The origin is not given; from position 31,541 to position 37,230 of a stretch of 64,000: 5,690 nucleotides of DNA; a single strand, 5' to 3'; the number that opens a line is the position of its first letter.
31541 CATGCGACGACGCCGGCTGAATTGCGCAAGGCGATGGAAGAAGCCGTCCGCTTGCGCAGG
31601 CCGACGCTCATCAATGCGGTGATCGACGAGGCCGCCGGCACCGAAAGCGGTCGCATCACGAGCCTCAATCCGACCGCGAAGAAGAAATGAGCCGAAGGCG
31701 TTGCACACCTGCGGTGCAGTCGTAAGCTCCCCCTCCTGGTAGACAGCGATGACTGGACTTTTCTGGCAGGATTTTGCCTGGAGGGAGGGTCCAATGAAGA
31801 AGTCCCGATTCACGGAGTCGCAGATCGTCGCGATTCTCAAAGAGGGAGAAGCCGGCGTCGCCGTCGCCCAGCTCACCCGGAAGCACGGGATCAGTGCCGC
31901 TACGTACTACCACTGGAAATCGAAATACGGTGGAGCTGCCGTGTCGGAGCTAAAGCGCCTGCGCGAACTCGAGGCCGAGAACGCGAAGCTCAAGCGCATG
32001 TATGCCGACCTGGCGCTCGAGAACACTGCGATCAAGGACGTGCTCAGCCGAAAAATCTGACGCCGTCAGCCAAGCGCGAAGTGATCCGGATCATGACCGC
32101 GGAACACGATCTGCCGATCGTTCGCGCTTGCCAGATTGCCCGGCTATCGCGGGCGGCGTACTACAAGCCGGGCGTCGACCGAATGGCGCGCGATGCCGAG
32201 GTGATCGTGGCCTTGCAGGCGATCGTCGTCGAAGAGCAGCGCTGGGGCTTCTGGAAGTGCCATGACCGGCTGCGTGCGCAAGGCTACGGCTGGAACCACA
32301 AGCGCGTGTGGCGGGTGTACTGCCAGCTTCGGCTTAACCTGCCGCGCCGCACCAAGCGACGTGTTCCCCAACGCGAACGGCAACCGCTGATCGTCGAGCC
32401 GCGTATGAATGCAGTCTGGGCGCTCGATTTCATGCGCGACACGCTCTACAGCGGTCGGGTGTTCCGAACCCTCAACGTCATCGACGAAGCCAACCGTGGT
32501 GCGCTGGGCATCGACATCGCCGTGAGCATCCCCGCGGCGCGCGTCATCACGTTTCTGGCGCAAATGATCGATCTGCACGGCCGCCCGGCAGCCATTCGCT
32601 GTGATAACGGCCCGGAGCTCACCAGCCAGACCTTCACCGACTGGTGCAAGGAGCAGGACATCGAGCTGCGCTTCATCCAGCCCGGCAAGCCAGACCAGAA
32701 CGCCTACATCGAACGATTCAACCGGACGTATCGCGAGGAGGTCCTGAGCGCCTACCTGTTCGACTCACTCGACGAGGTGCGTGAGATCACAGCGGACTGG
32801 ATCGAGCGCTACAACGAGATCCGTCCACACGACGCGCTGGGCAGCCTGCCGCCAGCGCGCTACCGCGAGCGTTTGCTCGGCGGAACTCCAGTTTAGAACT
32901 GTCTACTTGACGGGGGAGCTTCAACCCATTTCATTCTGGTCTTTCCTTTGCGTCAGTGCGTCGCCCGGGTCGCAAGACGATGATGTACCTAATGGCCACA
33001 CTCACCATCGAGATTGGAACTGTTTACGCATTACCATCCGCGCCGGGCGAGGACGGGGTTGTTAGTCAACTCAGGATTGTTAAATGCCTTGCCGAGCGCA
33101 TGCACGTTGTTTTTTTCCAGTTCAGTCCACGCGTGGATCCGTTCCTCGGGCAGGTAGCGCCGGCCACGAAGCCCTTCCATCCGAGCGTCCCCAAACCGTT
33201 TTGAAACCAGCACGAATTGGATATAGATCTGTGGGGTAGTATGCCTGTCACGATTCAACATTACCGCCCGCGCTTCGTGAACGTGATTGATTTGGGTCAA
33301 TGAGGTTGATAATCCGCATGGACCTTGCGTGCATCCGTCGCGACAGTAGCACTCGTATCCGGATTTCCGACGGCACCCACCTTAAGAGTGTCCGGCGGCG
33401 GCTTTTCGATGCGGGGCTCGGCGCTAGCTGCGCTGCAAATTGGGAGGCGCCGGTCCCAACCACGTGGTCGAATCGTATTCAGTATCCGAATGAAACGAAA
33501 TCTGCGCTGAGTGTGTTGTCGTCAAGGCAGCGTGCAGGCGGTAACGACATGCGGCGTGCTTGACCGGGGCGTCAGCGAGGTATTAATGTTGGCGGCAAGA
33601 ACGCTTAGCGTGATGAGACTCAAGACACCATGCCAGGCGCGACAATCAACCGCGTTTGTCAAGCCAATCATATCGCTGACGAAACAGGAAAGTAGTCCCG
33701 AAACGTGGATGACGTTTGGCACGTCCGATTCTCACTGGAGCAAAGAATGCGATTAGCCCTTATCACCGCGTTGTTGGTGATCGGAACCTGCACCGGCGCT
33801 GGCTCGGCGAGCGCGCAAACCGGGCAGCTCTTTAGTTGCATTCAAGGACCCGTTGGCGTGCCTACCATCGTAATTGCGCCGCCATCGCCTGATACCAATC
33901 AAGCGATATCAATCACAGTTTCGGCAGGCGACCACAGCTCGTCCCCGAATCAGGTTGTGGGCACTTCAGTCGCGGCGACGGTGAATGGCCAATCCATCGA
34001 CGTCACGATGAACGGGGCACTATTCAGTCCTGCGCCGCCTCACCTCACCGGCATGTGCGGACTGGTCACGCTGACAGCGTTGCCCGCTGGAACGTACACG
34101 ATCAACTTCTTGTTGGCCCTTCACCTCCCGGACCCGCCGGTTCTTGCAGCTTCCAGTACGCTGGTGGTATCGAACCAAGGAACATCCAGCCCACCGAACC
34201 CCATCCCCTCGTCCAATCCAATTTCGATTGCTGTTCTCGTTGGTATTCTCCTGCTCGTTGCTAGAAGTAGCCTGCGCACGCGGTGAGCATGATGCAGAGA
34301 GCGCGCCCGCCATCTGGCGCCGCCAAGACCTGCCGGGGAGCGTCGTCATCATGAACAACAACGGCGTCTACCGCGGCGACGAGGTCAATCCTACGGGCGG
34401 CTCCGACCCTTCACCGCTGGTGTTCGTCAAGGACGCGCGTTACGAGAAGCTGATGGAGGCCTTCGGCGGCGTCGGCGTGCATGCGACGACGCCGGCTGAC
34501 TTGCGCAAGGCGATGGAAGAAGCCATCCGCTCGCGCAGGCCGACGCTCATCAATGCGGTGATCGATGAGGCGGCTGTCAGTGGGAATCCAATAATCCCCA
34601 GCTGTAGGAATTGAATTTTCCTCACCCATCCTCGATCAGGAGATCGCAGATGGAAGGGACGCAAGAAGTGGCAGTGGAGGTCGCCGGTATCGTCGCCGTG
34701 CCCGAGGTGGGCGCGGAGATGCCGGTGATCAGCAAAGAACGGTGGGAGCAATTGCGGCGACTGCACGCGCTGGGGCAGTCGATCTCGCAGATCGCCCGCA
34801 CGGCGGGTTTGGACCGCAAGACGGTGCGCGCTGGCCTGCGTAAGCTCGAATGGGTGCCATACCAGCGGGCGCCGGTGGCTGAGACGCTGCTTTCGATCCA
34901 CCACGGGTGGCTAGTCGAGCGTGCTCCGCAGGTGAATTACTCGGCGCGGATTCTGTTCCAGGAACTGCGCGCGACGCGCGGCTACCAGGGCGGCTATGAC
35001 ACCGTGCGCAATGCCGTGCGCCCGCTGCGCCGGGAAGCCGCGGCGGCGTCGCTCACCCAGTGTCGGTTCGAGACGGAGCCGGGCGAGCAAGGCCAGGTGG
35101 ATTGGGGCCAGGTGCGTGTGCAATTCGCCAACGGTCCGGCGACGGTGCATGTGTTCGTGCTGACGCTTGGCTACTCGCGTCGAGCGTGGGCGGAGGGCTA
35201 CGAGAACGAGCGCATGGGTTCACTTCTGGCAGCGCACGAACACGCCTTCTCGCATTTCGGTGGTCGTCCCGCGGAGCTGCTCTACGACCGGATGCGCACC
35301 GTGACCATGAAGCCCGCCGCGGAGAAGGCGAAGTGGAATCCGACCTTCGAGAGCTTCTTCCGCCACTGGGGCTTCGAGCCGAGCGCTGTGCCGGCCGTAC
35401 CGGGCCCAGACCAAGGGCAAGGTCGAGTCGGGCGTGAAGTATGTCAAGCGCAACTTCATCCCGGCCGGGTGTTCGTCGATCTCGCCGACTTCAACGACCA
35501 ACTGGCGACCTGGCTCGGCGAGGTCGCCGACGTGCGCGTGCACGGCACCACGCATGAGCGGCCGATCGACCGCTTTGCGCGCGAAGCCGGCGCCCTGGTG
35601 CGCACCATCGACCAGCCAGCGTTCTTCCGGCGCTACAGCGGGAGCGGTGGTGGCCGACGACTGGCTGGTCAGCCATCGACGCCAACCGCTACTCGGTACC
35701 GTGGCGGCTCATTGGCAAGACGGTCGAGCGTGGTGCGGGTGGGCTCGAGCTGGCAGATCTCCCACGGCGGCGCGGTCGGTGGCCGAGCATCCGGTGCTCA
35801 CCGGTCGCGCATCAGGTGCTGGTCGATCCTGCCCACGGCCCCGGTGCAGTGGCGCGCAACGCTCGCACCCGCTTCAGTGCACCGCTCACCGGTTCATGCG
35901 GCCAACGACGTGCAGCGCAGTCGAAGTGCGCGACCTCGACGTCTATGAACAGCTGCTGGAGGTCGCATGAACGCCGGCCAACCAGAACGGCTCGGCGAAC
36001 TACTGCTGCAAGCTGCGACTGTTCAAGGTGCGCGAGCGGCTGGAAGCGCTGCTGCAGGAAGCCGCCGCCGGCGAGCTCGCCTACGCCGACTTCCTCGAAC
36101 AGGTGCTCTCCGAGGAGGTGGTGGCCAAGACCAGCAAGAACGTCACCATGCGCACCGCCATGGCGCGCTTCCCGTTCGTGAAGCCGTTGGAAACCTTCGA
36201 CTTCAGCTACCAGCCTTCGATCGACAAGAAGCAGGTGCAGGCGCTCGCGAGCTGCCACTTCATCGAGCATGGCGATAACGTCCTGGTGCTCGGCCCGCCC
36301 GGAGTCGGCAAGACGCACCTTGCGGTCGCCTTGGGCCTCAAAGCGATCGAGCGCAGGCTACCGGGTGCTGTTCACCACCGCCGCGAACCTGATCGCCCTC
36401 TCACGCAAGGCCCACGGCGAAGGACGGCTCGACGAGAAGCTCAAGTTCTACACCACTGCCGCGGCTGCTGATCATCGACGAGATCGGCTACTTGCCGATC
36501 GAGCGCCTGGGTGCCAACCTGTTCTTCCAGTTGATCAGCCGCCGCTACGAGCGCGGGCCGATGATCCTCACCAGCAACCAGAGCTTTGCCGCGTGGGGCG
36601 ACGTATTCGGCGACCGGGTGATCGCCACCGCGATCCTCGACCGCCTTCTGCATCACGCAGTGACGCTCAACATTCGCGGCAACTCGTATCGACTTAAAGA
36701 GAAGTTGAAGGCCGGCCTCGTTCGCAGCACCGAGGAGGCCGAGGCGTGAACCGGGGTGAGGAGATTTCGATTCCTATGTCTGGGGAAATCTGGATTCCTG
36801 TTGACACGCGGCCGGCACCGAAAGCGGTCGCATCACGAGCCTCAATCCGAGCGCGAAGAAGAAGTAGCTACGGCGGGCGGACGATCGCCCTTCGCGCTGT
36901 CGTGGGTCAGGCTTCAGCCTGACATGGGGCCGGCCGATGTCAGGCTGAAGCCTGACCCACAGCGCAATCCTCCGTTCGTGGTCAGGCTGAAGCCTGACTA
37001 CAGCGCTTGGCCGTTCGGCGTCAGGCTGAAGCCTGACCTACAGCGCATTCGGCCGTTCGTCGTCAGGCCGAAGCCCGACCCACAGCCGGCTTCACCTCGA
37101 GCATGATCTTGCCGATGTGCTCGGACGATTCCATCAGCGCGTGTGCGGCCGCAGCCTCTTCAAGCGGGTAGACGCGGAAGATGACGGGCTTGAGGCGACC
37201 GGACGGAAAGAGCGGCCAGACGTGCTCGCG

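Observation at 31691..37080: Mobile-element mosaic abutting oxc: IS3, low-GC insert, degenerate IS21 splitting a second diverged oxc copy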

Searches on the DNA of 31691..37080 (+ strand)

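Call 9: search_dna_similar(query=window:31691-37080:+, collection=plasmids, mode=near, max_rows=25)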
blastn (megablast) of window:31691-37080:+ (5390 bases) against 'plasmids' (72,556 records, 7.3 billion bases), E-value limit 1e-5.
Records with a match: 3; places in all: 5; records where one place covers at least 80% of the query: 0.
Best place of each record, by identity: 90-95% 1; 60-80% 2.
By first word of the organism name: Azospirillum 2; Variovorax 1.
By predicted mobility (MOB-suite, as given by PLSDB): non-mobilizable 2; mobilizable 1.
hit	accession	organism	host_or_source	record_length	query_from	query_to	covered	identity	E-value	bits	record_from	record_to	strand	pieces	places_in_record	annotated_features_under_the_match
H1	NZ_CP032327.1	Azospirillum argentinense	soil sample,Agricultural field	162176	3670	3885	4%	74.8%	4e-14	90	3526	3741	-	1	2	none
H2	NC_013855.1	Azospirillum sp. B510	-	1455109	2629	2793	3%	78.9%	8e-21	111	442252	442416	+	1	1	record has no annotation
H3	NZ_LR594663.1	Variovorax sp. RA8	Riverbed sediment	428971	973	1032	1%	90.0%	8e-11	79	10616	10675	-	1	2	IS3 family transposase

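Call 57: search_dna_similar(query=window:32924-34318:+, collection=plasmids, mode=distant, max_rows=10)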
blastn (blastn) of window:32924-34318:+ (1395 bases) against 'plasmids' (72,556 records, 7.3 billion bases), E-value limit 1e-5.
No match.
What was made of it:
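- Tried and rejected: DNA searches with the whole mosaic and with the low-GC segment gave only trivial or no matches (calls 9, 57).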

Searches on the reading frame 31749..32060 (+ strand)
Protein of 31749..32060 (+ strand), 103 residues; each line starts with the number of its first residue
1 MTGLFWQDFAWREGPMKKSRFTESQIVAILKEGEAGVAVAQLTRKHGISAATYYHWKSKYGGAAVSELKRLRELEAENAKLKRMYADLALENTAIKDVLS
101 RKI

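Call 8: search_protein_families(library=pfam, proteins=[window:31749-32060:+], max_evalue=0.01)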
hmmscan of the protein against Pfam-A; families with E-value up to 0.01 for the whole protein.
window:31749-32060:+ (103 aa): 4 families
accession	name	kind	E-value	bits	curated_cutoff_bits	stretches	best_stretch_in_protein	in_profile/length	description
PF01527.26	HTH_Tnp_1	-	3.9e-21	75.5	24.1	1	16-86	1-75/75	Transposase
PF13518.12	HTH_28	-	0.0019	18.7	25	1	36-66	12-42/52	Helix-turn-helix domain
PF13384.12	HTH_23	-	0.002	18.3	24.6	1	29-62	10-45/50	Homeodomain-like domain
PF13022.12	HTH_Tnp_1_2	-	0.0089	16.6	27.9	0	25-59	14-49/122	Helix-turn-helix of insertion element transposase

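Call 27: search_protein_families(library=ncbifam, proteins=[window:31794-32060:+], max_evalue=0.01)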
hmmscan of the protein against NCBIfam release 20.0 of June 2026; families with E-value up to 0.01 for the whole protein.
window:31794-32060:+ (88 aa): 5 families
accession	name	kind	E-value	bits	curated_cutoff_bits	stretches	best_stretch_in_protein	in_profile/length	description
NF033516.0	transpos_IS3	equivalog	1e-12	48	160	1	10-83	2-81/369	IS3 family transposase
NF006928.0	PRK09413.1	subfamily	0.00016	22.1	229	1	3-49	11-57/121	IS2 repressor TnpA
NF038385.1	IS66_access_TnpA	equivalog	0.0018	17.9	150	1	19-46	103-130/190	IS66-like element accessory protein TnpA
NF047595.1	IS66_ISRel24_TnpA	equivalog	0.004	17.8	74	1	16-51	15-47/113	IS66-like element accessory protein TnpA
NF033577.2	transpos_IS481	equivalog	0.0075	15.8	224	1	18-52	10-47/284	IS481 family transposase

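Call 44: find_encoding_contigs(protein=window:31794-32060:+, flank=3000, max_places=6)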
Protein window:31794-32060:+ (88 aa): 2 contigs read that carry it; 2 places shown.
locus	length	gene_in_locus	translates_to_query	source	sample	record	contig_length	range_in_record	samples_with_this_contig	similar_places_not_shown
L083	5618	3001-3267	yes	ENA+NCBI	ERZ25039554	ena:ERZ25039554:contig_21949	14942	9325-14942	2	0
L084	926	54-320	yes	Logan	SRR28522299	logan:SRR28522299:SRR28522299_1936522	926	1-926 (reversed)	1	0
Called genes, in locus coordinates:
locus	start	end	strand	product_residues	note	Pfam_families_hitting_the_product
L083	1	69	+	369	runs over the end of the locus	PF00364:Biotin_lipoyl, PF00198:2-oxoacid_dh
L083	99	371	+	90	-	-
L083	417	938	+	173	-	-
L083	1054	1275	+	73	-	-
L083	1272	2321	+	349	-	-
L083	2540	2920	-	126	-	PF00665:rve, PF13683:rve_3, PF13333:rve_2 (weak)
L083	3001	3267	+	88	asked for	PF01527:HTH_Tnp_1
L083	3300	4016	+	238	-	PF13276:HTH_21, PF00665:rve (faint)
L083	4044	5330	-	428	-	PF01548:DEDD_Tnp_IS110, PF02371:Transposase_20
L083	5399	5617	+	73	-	?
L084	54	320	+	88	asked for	PF01527:HTH_Tnp_1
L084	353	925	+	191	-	?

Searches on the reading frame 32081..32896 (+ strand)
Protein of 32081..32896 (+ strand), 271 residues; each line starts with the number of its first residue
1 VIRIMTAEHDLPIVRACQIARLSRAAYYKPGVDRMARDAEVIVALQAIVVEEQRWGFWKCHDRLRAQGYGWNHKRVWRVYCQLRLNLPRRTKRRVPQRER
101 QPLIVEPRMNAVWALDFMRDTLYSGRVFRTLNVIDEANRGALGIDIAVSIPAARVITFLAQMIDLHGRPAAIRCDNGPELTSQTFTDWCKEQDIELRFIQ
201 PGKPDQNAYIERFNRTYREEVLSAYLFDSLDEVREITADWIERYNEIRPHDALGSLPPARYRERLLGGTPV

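Call 8: search_protein_families(library=pfam, proteins=[window:32081-32896:+], max_evalue=0.01)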
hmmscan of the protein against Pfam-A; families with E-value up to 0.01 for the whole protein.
window:32081-32896:+ (271 aa): 4 families
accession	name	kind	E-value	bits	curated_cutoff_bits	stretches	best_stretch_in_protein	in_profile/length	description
PF13683.12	rve_3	-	1.2e-27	95.8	26.5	1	193-258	2-67/67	Integrase core domain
PF00665.32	rve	-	7.3e-15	55.5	32.6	1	107-204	2-102/102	Integrase core domain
PF13276.12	HTH_21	-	3.5e-08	34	28.1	1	39-93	4-60/60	HTH-like domain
PF13333.12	rve_2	-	3.1e-06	27.7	22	1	212-266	2-56/56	Integrase core domain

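Call 27: search_protein_families(library=ncbifam, proteins=[window:32081-32896:+], max_evalue=0.01)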
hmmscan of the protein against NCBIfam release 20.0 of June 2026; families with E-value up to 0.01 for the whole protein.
window:32081-32896:+ (271 aa): 4 families
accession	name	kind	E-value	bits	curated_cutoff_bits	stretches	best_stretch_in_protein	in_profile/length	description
NF033516.0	transpos_IS3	equivalog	9.9e-65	219.2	160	1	4-262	93-369/369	IS3 family transposase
NF033577.2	transpos_IS481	equivalog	6.6e-36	124.3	224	1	36-260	58-282/284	IS481 family transposase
NF033546.1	transpos_IS21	equivalog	3.1e-08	33.5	160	1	181-261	201-282/294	IS21 family transposase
NF006918.0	PRK09409.1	subfamily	2e-05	24.3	597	1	31-262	41-285/301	IS2 transposase TnpB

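Call 33: search_dna_similar(query=window:32081-32893:+, collection=plasmids, mode=protein, max_rows=12)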
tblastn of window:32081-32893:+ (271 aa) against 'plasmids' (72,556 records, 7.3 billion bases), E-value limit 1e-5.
The search stops at 5000 records and this limit was reached: more records match than are counted here, and every count below describes the 5000 best-scoring records only.
Records with a match: at least 5000; places in all: 10706; records where one place covers at least 80% of the query: 4603.
Best place of each record, by identity: 60-80% 6; <60% 4994.
By first word of the organism name: Klebsiella 1997; Escherichia 467; Salmonella 276; Xanthomonas 240; Enterobacter 236; Rhizobium 194; Citrobacter 123; Ralstonia 112; Yersinia 92; Acinetobacter 83; and 183 more.
By predicted mobility (MOB-suite, as given by PLSDB): conjugative 2354; non-mobilizable 1797; mobilizable 849.
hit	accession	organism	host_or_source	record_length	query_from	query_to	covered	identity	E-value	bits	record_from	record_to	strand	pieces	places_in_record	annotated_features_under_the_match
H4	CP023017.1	Ralstonia solanacearum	Solanum tuberosum,single cell,Potato ...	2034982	2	265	97%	64.0%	4e-109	353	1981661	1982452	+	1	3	none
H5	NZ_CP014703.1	Ralstonia solanacearum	Solanum tuberosum,cell culture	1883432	2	265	97%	63.3%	2e-107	348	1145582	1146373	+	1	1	none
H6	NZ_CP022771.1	Ralstonia solanacearum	Solanum tuberosum,single cell,Potato ...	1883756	2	265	97%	63.3%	2e-107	348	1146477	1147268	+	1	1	none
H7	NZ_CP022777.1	Ralstonia solanacearum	Solanum tuberosum,single cell,Potato ...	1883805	2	265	97%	63.3%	2e-107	348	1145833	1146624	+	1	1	none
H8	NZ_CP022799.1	Ralstonia solanacearum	Solanum tuberosum,single cell,Potato ...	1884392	2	265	97%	63.3%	2e-107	348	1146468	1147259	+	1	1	none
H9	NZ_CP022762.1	Ralstonia solanacearum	Solanum tuberosum,single cell,Potato ...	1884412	2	265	97%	63.3%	2e-107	348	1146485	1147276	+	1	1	none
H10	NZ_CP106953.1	Eleftheria terrae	soil sample,soil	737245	1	269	99%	55.4%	1e-96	317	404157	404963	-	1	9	IS3 family transposase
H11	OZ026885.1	Candidatus Methylocalor cossyra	-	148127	2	266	98%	55.8%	3e-98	322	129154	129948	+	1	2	protein of unknown function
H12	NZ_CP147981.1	Alteromonas macleodii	-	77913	11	265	94%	53.3%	9e-84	280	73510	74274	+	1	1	IS3 family transposase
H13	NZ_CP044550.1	Hydrogenophaga sp. BPS33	-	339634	1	266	98%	50.4%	9e-80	268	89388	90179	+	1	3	IS3 family transposase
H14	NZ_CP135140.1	Moraxella sp. DOX410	sediment soil,sediment soil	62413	5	263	96%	51.5%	1e-81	274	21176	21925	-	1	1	IS3 family transposase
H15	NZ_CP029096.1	Pseudomonas aeruginosa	-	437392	2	269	99%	49.6%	3e-80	270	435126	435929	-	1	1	IS3 family transposase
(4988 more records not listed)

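Call 35: get_annotated_region(hit=H4, flank=700)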
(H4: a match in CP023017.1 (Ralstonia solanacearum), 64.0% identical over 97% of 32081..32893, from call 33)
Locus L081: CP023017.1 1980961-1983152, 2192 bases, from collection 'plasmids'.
description: Ralstonia solanacearum strain SL3022 plasmid unnamed, complete sequence
organism: Ralstonia solanacearum (NCBI taxid 305)
taxonomy: Bacteria; Pseudomonadota; Betaproteobacteria; Burkholderiales; Burkholderiaceae; Ralstonia; Ralstonia solanacearum
host: -; source: Solanum tuberosum,single cell,Potato bacterial wilt; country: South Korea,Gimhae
typing (MOB-suite, as given by PLSDB): non-mobilizable
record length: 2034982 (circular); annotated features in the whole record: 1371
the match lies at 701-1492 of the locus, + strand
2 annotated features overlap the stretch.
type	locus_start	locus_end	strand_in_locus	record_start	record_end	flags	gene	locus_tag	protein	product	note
CDS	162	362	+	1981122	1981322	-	-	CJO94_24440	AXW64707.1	hypothetical protein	-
CDS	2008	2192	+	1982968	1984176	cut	-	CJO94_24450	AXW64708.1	DUF1311 domain-containing protein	-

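Call 36: get_annotated_region(hit=H10, flank=700)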
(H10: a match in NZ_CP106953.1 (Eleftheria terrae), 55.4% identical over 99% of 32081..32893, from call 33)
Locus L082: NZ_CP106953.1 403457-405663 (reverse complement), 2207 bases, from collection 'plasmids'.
description: Eleftheria terrae strain P9846-PB plasmid unnamed2
organism: Eleftheria terrae (NCBI taxid 1597781)
taxonomy: Bacteria; Pseudomonadota; Betaproteobacteria; Burkholderiales; ; Eleftheria; Eleftheria terrae
host: -; source: soil sample,soil; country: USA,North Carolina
typing (MOB-suite, as given by PLSDB): mobilizable; relaxase MOBP
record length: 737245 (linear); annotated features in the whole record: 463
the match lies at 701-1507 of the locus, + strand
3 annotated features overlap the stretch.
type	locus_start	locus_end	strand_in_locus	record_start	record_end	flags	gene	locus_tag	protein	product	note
CDS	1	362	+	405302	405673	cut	-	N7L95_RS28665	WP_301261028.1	IS3 family transposase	-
CDS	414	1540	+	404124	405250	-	-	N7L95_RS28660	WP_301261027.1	IS3 family transposase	-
CDS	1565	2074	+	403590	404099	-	-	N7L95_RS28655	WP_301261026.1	integrase core domain-containing protein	GO:0015074 - DNA integration [Evidence IEA]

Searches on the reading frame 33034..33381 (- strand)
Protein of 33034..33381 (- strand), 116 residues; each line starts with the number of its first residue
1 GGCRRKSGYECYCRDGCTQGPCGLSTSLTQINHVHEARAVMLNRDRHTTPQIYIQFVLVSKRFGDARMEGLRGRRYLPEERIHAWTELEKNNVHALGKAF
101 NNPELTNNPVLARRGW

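Call 59: search_protein_families(library=pfam, proteins=[window:33034-33381:-], max_evalue=1)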
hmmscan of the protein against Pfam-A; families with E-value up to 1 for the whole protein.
window:33034-33381:- (116 aa): 0 families

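Call 80: find_homologous_proteins(query=window:33034-33381:-, max_evalue=0.01)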
Query window:33034-33381:-: 8 candidates shared short words with the query, none scored E <= 0.01.
